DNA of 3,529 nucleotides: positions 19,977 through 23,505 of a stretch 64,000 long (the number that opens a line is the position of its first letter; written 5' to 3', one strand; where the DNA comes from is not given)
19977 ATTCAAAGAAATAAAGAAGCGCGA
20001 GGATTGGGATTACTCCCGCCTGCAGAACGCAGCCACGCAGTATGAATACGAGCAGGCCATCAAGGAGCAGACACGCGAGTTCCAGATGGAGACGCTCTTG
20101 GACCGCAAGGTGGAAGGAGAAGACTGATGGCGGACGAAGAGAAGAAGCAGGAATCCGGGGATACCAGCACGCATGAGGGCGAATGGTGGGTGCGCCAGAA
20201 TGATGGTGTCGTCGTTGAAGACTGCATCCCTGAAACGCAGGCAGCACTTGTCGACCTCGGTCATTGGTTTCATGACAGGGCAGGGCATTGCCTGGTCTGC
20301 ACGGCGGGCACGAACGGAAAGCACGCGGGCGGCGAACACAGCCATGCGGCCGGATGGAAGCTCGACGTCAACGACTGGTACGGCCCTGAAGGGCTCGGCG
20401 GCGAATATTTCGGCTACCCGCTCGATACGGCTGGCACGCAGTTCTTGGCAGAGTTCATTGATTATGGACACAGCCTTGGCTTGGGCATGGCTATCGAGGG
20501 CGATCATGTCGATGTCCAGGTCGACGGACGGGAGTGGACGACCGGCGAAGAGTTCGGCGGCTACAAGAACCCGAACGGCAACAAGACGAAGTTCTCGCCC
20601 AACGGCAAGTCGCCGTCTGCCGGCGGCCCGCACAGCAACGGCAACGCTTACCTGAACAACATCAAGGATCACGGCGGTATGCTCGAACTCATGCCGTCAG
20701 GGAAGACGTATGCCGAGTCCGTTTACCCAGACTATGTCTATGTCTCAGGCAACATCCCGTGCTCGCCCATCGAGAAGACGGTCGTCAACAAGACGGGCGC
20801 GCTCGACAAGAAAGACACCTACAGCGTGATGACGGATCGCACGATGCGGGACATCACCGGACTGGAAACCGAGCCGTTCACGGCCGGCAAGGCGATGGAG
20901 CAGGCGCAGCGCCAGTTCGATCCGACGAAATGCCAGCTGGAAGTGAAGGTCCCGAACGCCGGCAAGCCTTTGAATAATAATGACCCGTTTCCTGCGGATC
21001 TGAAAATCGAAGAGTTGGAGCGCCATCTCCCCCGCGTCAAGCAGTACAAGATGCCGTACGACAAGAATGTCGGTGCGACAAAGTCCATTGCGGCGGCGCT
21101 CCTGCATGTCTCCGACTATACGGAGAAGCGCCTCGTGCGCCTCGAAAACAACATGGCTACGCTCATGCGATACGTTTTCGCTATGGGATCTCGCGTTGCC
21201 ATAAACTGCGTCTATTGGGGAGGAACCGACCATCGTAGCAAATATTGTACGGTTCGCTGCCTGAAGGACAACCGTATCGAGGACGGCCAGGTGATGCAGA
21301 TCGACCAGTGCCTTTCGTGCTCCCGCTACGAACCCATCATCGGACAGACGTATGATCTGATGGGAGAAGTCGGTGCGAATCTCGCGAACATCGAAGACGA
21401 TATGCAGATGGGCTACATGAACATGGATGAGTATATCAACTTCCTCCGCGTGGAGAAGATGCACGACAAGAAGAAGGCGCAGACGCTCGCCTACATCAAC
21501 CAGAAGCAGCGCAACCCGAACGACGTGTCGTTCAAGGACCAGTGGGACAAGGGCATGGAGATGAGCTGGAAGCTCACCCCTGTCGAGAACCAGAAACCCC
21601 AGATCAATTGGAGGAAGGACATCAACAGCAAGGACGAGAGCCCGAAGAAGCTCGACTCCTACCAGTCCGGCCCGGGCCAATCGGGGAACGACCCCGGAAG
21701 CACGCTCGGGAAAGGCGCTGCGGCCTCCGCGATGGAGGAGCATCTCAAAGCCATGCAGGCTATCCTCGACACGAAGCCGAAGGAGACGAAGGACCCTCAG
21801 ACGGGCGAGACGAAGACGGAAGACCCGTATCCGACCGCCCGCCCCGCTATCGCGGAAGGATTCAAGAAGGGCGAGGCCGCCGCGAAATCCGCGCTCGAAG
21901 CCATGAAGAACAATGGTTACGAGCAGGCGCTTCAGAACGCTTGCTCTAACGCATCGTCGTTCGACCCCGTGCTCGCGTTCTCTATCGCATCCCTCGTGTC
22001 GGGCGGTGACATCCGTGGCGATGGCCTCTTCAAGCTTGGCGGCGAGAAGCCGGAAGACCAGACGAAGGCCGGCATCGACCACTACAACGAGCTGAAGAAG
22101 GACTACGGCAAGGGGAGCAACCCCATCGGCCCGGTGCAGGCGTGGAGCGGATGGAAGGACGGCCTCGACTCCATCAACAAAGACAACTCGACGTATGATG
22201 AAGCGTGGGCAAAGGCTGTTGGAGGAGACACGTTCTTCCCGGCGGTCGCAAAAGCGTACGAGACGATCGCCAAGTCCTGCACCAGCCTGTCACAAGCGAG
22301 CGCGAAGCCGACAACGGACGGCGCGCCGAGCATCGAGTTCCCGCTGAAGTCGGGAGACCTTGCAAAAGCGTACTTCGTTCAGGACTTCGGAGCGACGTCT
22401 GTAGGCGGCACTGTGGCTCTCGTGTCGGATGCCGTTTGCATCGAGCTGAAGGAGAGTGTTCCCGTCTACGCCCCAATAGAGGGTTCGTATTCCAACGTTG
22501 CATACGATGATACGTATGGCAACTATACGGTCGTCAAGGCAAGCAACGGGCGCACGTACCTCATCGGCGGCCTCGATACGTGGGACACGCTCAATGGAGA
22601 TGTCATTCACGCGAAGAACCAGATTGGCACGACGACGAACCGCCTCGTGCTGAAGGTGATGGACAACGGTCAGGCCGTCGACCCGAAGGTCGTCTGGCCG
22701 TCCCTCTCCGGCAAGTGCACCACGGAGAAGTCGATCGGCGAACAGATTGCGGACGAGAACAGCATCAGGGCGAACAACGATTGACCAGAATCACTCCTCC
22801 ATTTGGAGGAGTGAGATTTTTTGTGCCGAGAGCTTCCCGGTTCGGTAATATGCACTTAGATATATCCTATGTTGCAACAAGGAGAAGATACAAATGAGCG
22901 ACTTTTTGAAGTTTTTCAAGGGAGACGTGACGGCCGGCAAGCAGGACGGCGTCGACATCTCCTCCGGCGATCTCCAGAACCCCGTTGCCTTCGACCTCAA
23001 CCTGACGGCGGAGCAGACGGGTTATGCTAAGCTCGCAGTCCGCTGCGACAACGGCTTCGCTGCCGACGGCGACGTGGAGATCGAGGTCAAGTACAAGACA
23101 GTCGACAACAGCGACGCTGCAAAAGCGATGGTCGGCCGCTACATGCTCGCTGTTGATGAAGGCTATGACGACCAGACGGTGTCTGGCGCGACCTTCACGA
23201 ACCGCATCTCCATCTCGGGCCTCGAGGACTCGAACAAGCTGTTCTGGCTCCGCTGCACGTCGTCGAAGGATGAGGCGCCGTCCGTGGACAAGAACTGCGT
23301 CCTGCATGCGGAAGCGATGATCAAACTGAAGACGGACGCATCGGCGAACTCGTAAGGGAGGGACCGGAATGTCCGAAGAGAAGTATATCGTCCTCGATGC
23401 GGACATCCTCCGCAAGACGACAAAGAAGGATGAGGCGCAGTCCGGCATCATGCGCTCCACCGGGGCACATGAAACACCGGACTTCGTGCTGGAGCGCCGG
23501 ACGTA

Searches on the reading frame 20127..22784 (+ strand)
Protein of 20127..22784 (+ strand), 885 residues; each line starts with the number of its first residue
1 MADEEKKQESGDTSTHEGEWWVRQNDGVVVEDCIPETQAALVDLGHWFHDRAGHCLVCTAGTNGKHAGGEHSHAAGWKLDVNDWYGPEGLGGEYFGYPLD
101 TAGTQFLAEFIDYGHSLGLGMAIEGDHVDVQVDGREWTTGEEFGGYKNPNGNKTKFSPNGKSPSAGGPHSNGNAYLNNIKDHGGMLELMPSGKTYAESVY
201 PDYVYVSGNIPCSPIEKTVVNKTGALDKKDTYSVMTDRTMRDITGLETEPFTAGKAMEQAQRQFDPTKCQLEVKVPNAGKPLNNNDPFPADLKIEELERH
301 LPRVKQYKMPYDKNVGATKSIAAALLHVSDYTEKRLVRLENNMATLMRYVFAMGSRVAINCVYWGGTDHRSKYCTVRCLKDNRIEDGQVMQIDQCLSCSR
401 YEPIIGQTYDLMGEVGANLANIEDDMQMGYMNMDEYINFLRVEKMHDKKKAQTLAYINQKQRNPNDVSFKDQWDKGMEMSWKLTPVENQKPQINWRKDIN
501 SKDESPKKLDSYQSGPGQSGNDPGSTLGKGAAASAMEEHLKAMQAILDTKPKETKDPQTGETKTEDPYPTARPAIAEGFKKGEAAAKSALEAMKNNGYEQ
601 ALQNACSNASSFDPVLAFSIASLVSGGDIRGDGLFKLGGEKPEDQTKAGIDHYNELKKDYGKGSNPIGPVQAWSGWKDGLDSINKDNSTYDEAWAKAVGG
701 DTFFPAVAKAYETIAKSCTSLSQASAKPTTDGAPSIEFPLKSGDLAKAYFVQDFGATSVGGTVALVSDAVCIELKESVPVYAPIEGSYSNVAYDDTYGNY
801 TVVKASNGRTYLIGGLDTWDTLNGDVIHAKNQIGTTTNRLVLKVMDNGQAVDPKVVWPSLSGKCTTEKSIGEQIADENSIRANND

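Call 74: search_protein_families(library=pfam, proteins=[window:20127-22784:+], max_evalue=0.001)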
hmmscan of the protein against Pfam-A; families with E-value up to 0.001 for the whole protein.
window:20127-22784:+ (885 aa): 1 family
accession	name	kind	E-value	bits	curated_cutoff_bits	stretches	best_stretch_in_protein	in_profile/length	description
PF01551.29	Peptidase_M23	-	5.5e-06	26.9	28.7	1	769-853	5-96/96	Peptidase family M23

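Call 86: search_protein_families(library=phrogs, proteins=[window:20127-22784:+], max_evalue=0.00001)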
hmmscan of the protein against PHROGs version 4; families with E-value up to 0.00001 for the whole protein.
window:20127-22784:+ (885 aa): 0 families

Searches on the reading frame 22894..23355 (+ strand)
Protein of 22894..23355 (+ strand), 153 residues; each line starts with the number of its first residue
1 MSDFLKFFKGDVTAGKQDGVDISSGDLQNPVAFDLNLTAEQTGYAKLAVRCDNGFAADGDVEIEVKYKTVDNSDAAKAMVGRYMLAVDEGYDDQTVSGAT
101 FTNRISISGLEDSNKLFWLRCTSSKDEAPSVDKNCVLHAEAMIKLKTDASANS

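Call 86: search_protein_families(library=phrogs, proteins=[window:22894-23355:+], max_evalue=0.00001)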
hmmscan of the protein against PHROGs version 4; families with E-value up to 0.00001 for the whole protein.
window:22894-23355:+ (153 aa): 1 family
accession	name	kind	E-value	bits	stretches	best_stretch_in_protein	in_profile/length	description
phrog_23562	-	unknown function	1.3e-16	62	1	1-143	1-134/137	-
